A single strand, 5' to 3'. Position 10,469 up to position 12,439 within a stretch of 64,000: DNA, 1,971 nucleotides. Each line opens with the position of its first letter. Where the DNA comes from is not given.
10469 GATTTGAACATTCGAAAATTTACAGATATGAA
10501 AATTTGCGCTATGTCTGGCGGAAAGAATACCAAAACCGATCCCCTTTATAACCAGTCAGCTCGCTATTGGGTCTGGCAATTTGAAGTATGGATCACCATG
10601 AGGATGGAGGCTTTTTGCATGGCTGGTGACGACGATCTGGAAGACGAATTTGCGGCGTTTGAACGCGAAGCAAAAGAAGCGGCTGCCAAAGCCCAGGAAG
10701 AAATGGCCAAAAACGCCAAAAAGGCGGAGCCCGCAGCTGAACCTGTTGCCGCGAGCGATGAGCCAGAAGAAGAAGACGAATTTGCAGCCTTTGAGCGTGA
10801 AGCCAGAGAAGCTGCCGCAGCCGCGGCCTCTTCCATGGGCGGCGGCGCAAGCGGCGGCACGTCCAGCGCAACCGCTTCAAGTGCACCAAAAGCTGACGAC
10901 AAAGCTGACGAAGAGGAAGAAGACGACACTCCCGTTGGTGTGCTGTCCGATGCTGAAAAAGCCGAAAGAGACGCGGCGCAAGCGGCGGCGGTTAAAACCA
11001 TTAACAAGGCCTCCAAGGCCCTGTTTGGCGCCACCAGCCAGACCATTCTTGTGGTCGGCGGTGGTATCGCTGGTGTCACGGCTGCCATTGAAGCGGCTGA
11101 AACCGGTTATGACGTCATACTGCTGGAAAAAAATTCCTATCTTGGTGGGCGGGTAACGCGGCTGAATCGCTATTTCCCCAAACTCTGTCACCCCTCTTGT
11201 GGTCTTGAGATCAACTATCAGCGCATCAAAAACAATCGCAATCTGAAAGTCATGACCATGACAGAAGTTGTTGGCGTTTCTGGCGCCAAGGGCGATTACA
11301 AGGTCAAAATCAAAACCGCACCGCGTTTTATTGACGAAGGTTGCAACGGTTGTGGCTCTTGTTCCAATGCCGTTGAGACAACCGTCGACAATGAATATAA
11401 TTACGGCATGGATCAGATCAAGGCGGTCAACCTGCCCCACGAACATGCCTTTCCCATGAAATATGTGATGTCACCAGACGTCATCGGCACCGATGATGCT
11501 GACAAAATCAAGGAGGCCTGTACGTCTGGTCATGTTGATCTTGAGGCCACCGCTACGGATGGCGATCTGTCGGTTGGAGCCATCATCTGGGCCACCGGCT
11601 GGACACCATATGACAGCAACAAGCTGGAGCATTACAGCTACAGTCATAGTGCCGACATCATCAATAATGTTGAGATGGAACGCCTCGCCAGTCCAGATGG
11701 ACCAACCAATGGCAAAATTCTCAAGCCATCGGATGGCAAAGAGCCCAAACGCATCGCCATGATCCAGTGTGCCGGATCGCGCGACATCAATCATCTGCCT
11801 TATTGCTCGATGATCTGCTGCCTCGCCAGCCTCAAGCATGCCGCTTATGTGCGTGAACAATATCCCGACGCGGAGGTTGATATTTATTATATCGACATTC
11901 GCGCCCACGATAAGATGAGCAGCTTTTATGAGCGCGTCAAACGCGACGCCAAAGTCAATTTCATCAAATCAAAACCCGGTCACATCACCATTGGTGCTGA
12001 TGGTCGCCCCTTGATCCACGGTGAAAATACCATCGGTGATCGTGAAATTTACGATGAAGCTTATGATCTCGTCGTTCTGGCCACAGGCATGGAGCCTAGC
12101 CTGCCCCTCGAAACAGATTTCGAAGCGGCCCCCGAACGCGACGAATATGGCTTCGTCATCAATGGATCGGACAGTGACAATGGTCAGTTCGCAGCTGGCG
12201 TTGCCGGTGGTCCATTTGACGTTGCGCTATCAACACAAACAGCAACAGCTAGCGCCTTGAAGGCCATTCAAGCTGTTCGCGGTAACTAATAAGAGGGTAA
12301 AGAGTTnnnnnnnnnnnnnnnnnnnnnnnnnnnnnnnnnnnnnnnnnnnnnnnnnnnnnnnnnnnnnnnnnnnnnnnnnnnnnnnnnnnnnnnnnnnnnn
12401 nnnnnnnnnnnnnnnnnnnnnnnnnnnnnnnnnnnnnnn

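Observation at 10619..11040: QmoA carries an unusual ~140-aa acidic, alanine-rich N-terminal extension with an internal repeat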

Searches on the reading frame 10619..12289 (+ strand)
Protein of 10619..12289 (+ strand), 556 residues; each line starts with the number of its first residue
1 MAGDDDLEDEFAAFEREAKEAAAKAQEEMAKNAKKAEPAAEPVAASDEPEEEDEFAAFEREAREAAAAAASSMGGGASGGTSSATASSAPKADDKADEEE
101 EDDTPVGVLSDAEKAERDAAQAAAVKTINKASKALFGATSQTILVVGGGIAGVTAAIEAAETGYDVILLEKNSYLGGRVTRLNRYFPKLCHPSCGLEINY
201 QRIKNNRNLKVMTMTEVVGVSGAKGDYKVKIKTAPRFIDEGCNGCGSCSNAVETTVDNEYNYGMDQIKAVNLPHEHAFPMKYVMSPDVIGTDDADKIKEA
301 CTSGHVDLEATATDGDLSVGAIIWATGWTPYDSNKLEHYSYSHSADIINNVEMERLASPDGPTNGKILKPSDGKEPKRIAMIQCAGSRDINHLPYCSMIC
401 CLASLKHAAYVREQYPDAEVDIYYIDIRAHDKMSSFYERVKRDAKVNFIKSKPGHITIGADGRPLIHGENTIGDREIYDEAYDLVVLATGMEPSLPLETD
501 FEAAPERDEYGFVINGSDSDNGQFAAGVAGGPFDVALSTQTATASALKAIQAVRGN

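Call 8: search_protein_families(library=pfam, proteins=[window:10619-12289:+])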
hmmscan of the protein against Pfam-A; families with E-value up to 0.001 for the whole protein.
window:10619-12289:+ (556 aa): 9 families
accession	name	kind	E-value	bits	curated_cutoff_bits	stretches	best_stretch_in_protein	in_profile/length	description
PF12831.13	FAD_oxidored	-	1.7e-10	41.3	27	1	143-181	2-40/416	FAD dependent oxidoreductase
PF13450.12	NAD_binding_8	-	3.8e-09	37.1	21.9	1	145-183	1-39/68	NAD(P)-binding Rossmann-like domain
PF01266.30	DAO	-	8.4e-09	35.8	27.9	1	143-180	2-39/353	FAD dependent oxidoreductase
PF07992.20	Pyr_redox_2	-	1.3e-08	35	26.1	1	126-178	128-179/291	Pyridine nucleotide-disulphide oxidoreductase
PF00890.30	FAD_binding_2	-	2.8e-08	33.8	20.4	1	143-177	2-36/414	FAD binding domain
PF01134.28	GIDA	-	4.2e-06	26.5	22.1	1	143-197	2-47/391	Glucose inhibited division protein A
PF03486.20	HI0933_like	-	2.8e-05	24.1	50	1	142-178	2-38/244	HI0933-like protein Rossmann domain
PF13738.12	Pyr_redox_3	-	0.00013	21.8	30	0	144-173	1-31/305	Pyridine nucleotide-disulphide oxidoreductase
PF01262.27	AlaDh_PNT_C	-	0.00087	19.2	23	0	136-174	20-62/214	Alanine dehydrogenase/PNT, C-terminal domain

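Call 11: search_protein_families(library=ncbifam, proteins=[window:10619-12289:+])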
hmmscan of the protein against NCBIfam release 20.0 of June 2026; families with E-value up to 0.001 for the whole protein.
window:10619-12289:+ (556 aa): 59 families (the best 25 are shown)
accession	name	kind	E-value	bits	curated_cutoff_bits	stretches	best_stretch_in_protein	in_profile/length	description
NF040770.1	hetero_SS_HdrA2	exception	1.3e-100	337.7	1100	1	125-552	125-559/777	CoB-CoM heterodisulfide reductase HdrA2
NF041778.1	hetero_SS_HdrA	equivalog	5.9e-80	269.1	1400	1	140-548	142-565/771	ferredoxin:CoB-CoM heterodisulfide reductase subunit HdrA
NF041891.1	hdrA_Methbact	equivalog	1.2e-74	251.9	1300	1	113-552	102-555/762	ferredoxin:CoB-CoM heterodisulfide reductase subunit HdrA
TIGR03997.1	mycofact_OYE_2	equivalog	2.3e-09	36.2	793.15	1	138-181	377-420/645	mycofactocin system FadH/OYE family oxidoreductase 2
TIGR03467.1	HpnE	equivalog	1.4e-08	34.5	283.05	1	144-180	2-38/430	hydroxysqualene dehydroxylase HpnE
NF053677.1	Desat2ChcC2Cyan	equivalog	1.1e-07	30.6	900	1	143-178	3-38/558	4-oxocyclohex-2-ene-1-carboxylate 5-dehydrogenase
NF045599.1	bili_reduct_long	exception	1.4e-07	30.2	750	1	138-180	379-421/641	bilirubin reductase, long form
NF058655.1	CrtID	equivalog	4.9e-07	28.9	640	1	143-183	1-41/478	bifunctional phytoene desaturase/3,4-desaturase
TIGR01813.1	flavo_cyto_c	subfamily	8.8e-07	28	285.45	1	143-177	2-37/444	flavocytochrome c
NF004789.0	PRK06134.1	subfamily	1.3e-06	27.3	747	1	140-178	12-50/581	FAD-dependent oxidoreductase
NF005882.1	PRK07843.1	equivalog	1.3e-06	27.1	788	1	143-181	4-42/547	3-oxosteroid 1-dehydrogenase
TIGR01372.1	soxA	subfamily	1.3e-06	26.6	1164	1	142-181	170-209/996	sarcosine oxidase subunit alpha family protein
NF009410.0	PRK12771.1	subfamily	2e-06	26.7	516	1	121-179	121-177/566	NAD(P)-binding protein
NF041087.1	bile_acid_BaiCD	equivalog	2.3e-06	26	825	1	138-179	378-419/642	bile acid Fe-S flavoenzyme BaiCD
TIGR02734.1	crtI_fam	subfamily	3e-06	26.2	238.1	1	144-183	2-41/504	phytoene desaturase family protein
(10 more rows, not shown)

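Call 12: find_homologous_proteins(query=window:10619-12289:+, max_evalue=1e-20)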
Query window:10619-12289:+ (556 aa): 7309 proteins with E <= 1e-20 among 8000 candidates; the best 120 are listed.
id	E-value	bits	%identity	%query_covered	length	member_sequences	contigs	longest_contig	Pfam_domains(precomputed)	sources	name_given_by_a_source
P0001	0.0e+0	1242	100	100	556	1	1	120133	PF01266.31,PF13450.13,PF00890.31,PF07992.21,PF01134.29,PF12831.14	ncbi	-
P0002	0.0e+0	1117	89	100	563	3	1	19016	PF01266.31,PF13450.13,PF00890.31,PF07992.21,PF03486.21,PF01134.29,PF12831.14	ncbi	-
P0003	0.0e+0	1108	83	100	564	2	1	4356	PF01266.31,PF13450.13,PF00890.31,PF07992.21,PF01134.29,PF12831.14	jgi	-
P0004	0.0e+0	1089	86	100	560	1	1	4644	PF01266.31,PF13450.13,PF00890.31,PF07992.21,PF01134.29,PF12831.14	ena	-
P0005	0.0e+0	1060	84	100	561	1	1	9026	PF01266.31,PF13450.13,PF00890.31,PF07992.21,PF12831.14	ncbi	-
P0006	0.0e+0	1024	85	81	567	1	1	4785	PF01266.31,PF13450.13,PF00890.31,PF07992.21,PF03486.21,PF01134.29,PF12831.14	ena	-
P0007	9.6e-273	924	84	79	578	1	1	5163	PF01266.31,PF13450.13,PF00890.31,PF07992.21,PF01134.29,PF12831.14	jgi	jgi:quinone-modifying oxidoreductase subunit QmoA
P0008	1.7e-263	894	79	78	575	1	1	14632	PF01266.31,PF13450.13,PF00890.31,PF07992.21,PF12831.14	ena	-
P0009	5.2e-263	892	78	77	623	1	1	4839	PF01266.31,PF13450.13,PF00890.31,PF07992.21,PF12831.14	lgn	-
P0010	2.8e-252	857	78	77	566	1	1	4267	PF01266.31,PF13450.13,PF00890.31,PF07992.21,PF01134.29,PF12831.14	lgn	-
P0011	1.5e-225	768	69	77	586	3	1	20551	PF01266.31,PF13450.13,PF00890.31,PF07992.21,PF13738.13,PF01134.29,PF12831.14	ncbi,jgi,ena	-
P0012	8.6e-223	759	68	76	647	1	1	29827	PF01266.31,PF13450.13,PF00890.31,PF07992.21,PF03486.21,PF01262.28,PF01134.29,PF12831.14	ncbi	-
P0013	1.0e-222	759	70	76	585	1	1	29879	PF01266.31,PF13450.13,PF00890.31,PF07992.21,PF01262.28,PF01134.29,PF12831.14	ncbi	-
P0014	5.5e-221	753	65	81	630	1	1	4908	PF01266.31,PF13450.13,PF00890.31,PF07992.21,PF01134.29,PF12831.14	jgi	-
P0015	1.4e-220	752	64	81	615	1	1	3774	PF01266.31,PF13450.13,PF00890.31,PF07992.21,PF03486.21,PF01134.29,PF12831.14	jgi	-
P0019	1.7e-218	745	71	75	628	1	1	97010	PF01266.31,PF13450.13,PF00890.31,PF07992.21,PF13738.13,PF01262.28,PF12831.14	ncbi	-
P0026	7.2e-212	723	68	75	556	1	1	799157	PF01266.31,PF13450.13,PF00890.31,PF07992.21,PF03486.21,PF01134.29,PF12831.14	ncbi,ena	-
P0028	4.3e-209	714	61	87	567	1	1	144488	PF01266.31,PF13450.13,PF00890.31,PF07992.21,PF13738.13,PF12831.14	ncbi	-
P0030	7.7e-209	713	62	82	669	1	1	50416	PF01266.31,PF13450.13,PF00890.31,PF07992.21,PF03486.21,PF01134.29,PF12831.14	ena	-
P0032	3.6e-205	701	72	75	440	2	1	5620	PF01266.31,PF13450.13,PF00890.31,PF07992.21,PF01134.29,PF12831.14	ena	-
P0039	1.7e-194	666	69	75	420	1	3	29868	PF01266.31,PF13450.13,PF00890.31,PF07992.21,PF01134.29,PF12831.14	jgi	jgi:quinone-modifying oxidoreductase subunit QmoA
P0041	2.0e-193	662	68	75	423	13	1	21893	PF01266.31,PF13450.13,PF00890.31,PF07992.21,PF03486.21,PF01134.29,PF12831.14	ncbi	-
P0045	8.1e-190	650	68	75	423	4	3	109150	PF01266.31,PF13450.13,PF00890.31,PF07992.21,PF01134.29,PF12831.14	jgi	jgi:quinone-modifying oxidoreductase subunit QmoA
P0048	4.6e-189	648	65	79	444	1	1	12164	PF01266.31,PF13450.13,PF00890.31,PF07992.21,PF03486.21,PF01262.28,PF01134.29,PF12831.14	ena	-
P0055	3.5e-185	635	65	75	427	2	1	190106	PF01266.31,PF13450.13,PF00890.31,PF07992.21,PF01134.29,PF12831.14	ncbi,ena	-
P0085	1.2e-179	617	64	75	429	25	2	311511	PF01266.31,PF13450.13,PF00890.31,PF07992.21,PF01134.29,PF12831.14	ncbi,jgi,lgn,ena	-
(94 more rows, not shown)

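Call 19: find_encoding_contigs(protein=P0026, flank=10000, max_places=2)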
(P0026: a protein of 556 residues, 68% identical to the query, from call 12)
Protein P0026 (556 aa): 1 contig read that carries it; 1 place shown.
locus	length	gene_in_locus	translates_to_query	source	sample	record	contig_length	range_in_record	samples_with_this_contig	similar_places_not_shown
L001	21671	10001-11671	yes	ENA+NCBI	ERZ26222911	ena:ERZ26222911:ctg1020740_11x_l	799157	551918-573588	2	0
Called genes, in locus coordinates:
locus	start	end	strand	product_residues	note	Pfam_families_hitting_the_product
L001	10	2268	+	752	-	PF21088:MS_channel_1st, PF00924:MS_channel_2nd, PF21082:MS_channel_3rd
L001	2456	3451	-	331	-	PF03692:CxxCxxCC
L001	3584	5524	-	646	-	PF00890:FAD_binding_2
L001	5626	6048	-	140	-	PF00037:Fer4 (faint), PF12838:Fer4_7 (weak), PF13187:Fer4_9 (weak), PF12139:APS-reductase_C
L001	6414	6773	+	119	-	PF12643:MazG-like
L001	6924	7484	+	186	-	PF05685:Uma2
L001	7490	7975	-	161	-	PF13857:Ank_5 (faint), PF13606:Ank_3 (faint), PF12796:Ank_2, PF13637:Ank_4, PF00023:Ank (weak)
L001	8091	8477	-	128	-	PF03625:DUF302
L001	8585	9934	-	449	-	PF14306:PUA_2, PF01747:ATP-sulfurylase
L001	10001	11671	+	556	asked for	PF07992:Pyr_redox_2 (faint), PF00890:FAD_binding_2, PF01134:GIDA (weak), PF01266:DAO, PF03486:HI0933_like (weak), PF12831:FAD_oxidored, PF13450:NAD_binding_8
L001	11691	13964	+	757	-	PF00890:FAD_binding_2, PF01266:DAO, PF07992:Pyr_redox_2, PF12831:FAD_oxidored, PF13450:NAD_binding_8, PF13237:Fer4_10 (weak), PF12838:Fer4_7 (weak), PF02662:FlpD, +6 more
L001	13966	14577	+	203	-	PF13183:Fer4_8, PF13237:Fer4_10 (weak), PF13187:Fer4_9, PF13534:Fer4_17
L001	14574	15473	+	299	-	PF02754:CCG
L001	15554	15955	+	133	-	-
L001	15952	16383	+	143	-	-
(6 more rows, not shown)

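Call 20: find_encoding_contigs(protein=P0001, flank=10000, max_places=2)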
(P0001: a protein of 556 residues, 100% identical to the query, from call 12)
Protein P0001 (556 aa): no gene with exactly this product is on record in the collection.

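Call 33: find_encoding_contigs(protein=P0019, flank=10000, max_places=1)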
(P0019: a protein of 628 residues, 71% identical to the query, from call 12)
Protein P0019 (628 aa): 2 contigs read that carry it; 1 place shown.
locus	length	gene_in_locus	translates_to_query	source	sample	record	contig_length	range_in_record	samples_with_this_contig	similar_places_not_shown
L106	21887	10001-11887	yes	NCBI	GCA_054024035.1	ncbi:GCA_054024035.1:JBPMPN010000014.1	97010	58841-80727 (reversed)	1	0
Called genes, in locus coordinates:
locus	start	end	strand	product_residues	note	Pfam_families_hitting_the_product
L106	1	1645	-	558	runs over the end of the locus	PF13600:DUF4140, PF13598:DUF4139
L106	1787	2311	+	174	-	PF00583:Acetyltransf_1, PF13673:Acetyltransf_10 (weak), PF13508:Acetyltransf_7 (weak)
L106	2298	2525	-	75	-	PF00378:ECH_1 (weak), PF16113:ECH_2 (weak)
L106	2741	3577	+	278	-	PF06426:SATase_N, PF00132:Hexapep (faint)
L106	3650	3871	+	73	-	PF11324:DUF3126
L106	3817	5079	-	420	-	PF04932:Wzy_C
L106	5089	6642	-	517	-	PF13727:CoA_binding_3, PF02397:Bac_transf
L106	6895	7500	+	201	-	-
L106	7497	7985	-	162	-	PF12796:Ank_2, PF13606:Ank_3 (faint), PF13637:Ank_4, PF13857:Ank_5, PF00023:Ank, PF13637:Ank_4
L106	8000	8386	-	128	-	PF03625:DUF302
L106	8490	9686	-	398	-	PF14306:PUA_2, PF01747:ATP-sulfurylase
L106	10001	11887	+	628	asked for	PF01262:AlaDh_PNT_C (weak), PF13738:Pyr_redox_3 (faint), PF00890:FAD_binding_2, PF01266:DAO, PF07992:Pyr_redox_2 (faint), PF12831:FAD_oxidored, PF13450:NAD_binding_8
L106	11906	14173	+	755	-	PF00890:FAD_binding_2 (weak), PF01266:DAO, PF07992:Pyr_redox_2, PF12831:FAD_oxidored, PF13450:NAD_binding_8, PF13237:Fer4_10 (weak), PF13187:Fer4_9, PF02662:FlpD, +6 more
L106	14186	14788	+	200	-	PF13183:Fer4_8, PF13237:Fer4_10 (weak), PF13187:Fer4_9, PF13534:Fer4_17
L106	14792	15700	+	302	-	PF02754:CCG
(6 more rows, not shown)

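Call 34: find_encoding_contigs(protein=P0028, flank=10000, max_places=1)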
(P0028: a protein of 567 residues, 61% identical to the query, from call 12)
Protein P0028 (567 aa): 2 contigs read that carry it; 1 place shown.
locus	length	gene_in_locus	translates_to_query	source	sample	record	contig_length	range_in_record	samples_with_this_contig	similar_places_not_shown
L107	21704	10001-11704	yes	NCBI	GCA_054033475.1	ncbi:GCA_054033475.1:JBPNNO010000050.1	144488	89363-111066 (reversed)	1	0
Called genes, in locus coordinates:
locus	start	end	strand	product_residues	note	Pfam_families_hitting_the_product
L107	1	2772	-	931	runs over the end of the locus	PF00384:Molybdopterin, PF01568:Molydop_binding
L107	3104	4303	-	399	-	PF00890:FAD_binding_2, PF01266:DAO (faint), PF03486:HI0933_like, PF07992:Pyr_redox_2 (weak), PF12831:FAD_oxidored (weak), PF13738:Pyr_redox_3 (weak), PF22780:HI0933_like_1st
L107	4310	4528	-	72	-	-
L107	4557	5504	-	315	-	PF03692:CxxCxxCC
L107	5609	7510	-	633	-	PF00890:FAD_binding_2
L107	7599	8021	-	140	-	PF00037:Fer4 (faint), PF12838:Fer4_7 (weak), PF13187:Fer4_9 (faint), PF12139:APS-reductase_C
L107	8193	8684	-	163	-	PF12796:Ank_2, PF13606:Ank_3 (faint), PF13637:Ank_4, PF13857:Ank_5 (faint), PF00023:Ank (weak)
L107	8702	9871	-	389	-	PF14306:PUA_2, PF01747:ATP-sulfurylase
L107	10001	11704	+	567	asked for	PF00890:FAD_binding_2 (weak), PF01266:DAO (weak), PF07992:Pyr_redox_2 (faint), PF12831:FAD_oxidored, PF13450:NAD_binding_8, PF13738:Pyr_redox_3 (faint)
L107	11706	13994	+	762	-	PF00890:FAD_binding_2, PF01266:DAO, PF07992:Pyr_redox_2, PF12831:FAD_oxidored, PF13450:NAD_binding_8, PF12838:Fer4_7 (weak), PF13187:Fer4_9, PF02662:FlpD, +6 more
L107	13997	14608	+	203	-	PF13534:Fer4_17, PF13183:Fer4_8, PF13237:Fer4_10 (weak), PF13187:Fer4_9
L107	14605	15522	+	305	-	PF02754:CCG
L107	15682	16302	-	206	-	PF01507:PAPS_reduct (faint)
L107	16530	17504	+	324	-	PF08240:ADH_N, PF00107:ADH_zinc_N, PF13602:ADH_zinc_N_2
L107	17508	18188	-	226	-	PF00881:Nitroreductase, PF14512:TM1586_NiRdase (faint)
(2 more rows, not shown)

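Call 35: find_encoding_contigs(protein=P0030, flank=10000, max_places=1)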
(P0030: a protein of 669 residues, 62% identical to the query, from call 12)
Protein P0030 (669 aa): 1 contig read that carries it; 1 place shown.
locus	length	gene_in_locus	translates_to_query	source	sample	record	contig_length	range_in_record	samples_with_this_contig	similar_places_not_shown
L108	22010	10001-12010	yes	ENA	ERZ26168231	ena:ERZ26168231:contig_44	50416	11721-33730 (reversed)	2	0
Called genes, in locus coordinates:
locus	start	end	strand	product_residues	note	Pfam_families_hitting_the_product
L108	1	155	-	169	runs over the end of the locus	PF07969:Amidohydro_3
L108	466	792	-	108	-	-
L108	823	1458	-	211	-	-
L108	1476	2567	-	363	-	-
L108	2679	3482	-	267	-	PF05721:PhyH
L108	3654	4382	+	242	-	PF00117:GATase, PF07722:Peptidase_C26 (weak)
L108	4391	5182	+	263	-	PF00378:ECH_1, PF16113:ECH_2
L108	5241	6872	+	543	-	PF00501:AMP-binding, PF13193:AMP-binding_C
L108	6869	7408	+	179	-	PF13380:CoA_binding_2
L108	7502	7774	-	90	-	PF01063:Aminotran_4 (weak)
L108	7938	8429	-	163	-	PF13606:Ank_3 (faint), PF24521:Ank_KRIT1 (weak), PF12796:Ank_2, PF13637:Ank_4, PF13857:Ank_5 (faint), PF00023:Ank (weak)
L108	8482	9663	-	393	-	PF14306:PUA_2, PF01747:ATP-sulfurylase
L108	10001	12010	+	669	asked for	PF01134:GIDA (faint), PF03486:HI0933_like (faint), PF00890:FAD_binding_2, PF01266:DAO, PF07992:Pyr_redox_2 (weak), PF12831:FAD_oxidored, PF13450:NAD_binding_8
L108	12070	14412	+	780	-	PF00890:FAD_binding_2 (weak), PF01266:DAO (weak), PF07992:Pyr_redox_2 (weak), PF12831:FAD_oxidored, PF13450:NAD_binding_8, PF12838:Fer4_7 (weak), PF13187:Fer4_9 (weak), PF02662:FlpD, +6 more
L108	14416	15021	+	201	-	PF13237:Fer4_10 (weak), PF13183:Fer4_8, PF13187:Fer4_9, PF13534:Fer4_17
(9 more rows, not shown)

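Call 36: find_encoding_contigs(protein=P0045, flank=10000, max_places=1)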
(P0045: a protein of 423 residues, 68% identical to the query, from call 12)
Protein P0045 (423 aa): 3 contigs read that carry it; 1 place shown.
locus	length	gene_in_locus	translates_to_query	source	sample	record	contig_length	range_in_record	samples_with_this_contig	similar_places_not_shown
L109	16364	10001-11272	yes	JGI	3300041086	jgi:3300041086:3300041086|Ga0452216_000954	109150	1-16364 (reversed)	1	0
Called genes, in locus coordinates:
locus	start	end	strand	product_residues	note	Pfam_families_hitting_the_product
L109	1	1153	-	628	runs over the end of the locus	PF13646:HEAT_2 (weak)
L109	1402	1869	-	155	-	PF00582:Usp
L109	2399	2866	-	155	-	-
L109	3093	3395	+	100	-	PF16826:DUF5076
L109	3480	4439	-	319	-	PF03692:CxxCxxCC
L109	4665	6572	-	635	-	PF00890:FAD_binding_2, PF01266:DAO (weak)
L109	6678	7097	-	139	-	PF00037:Fer4 (faint), PF12838:Fer4_7 (weak), PF13187:Fer4_9 (weak), PF12139:APS-reductase_C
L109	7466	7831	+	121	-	PF12643:MazG-like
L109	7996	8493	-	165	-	PF12796:Ank_2, PF13637:Ank_4, PF13606:Ank_3 (faint), PF13857:Ank_5, PF00023:Ank (weak)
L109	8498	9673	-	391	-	PF14306:PUA_2, PF01747:ATP-sulfurylase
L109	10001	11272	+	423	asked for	PF00890:FAD_binding_2 (weak), PF01134:GIDA (weak), PF01266:DAO (weak), PF07992:Pyr_redox_2 (faint), PF12831:FAD_oxidored, PF13450:NAD_binding_8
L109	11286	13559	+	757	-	PF01266:DAO (weak), PF07992:Pyr_redox_2, PF12831:FAD_oxidored (weak), PF13450:NAD_binding_8, PF13237:Fer4_10 (weak), PF12838:Fer4_7 (weak), PF13187:Fer4_9, PF02662:FlpD, +5 more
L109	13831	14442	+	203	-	PF13534:Fer4_17, PF12838:Fer4_7 (faint), PF13183:Fer4_8, PF13237:Fer4_10 (weak), PF13187:Fer4_9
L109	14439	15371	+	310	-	PF02754:CCG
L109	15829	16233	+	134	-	PF06689:zf-C4_ClpX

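Call 37: find_encoding_contigs(protein=P0055, flank=10000, max_places=1)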
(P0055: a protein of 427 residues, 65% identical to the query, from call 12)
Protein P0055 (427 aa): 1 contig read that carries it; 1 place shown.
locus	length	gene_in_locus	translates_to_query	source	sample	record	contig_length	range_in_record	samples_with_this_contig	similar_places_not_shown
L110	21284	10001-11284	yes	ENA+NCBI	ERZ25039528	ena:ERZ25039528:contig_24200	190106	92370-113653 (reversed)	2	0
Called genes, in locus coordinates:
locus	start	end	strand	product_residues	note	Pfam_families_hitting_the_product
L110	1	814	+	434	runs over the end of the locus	PF00155:Aminotran_1_2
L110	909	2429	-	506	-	PF25917:BSH_RND, PF26002:Beta-barrel_AprE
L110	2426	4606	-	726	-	PF03412:Peptidase_C39 (faint), PF00664:ABC_membrane, PF00005:ABC_tran, PF02463:SMC_N (weak)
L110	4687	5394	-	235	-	PF04654:DUF599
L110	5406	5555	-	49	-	-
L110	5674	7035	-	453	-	PF00672:HAMP (faint), PF00512:HisKA (weak), PF02518:HATPase_c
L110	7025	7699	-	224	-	PF00072:Response_reg, PF00486:Trans_reg_C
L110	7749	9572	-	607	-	PF00916:Sulfate_transp, PF01740:STAS, PF13466:STAS_2 (faint)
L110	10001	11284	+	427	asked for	PF00890:FAD_binding_2 (weak), PF01134:GIDA (weak), PF01266:DAO, PF07992:Pyr_redox_2 (weak), PF12831:FAD_oxidored, PF13450:NAD_binding_8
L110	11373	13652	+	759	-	PF07992:Pyr_redox_2, PF00890:FAD_binding_2 (weak), PF01266:DAO, PF12831:FAD_oxidored, PF13450:NAD_binding_8, PF12838:Fer4_7, PF13187:Fer4_9, PF02662:FlpD, +6 more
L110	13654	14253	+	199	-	PF13484:Fer4_16 (faint), PF12838:Fer4_7 (faint), PF13183:Fer4_8, PF13187:Fer4_9, PF13237:Fer4_10 (faint), PF13534:Fer4_17 (weak)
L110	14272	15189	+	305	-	PF02754:CCG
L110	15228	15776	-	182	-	PF12850:Metallophos_2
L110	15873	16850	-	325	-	PF03692:CxxCxxCC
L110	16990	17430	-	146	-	PF00571:CBS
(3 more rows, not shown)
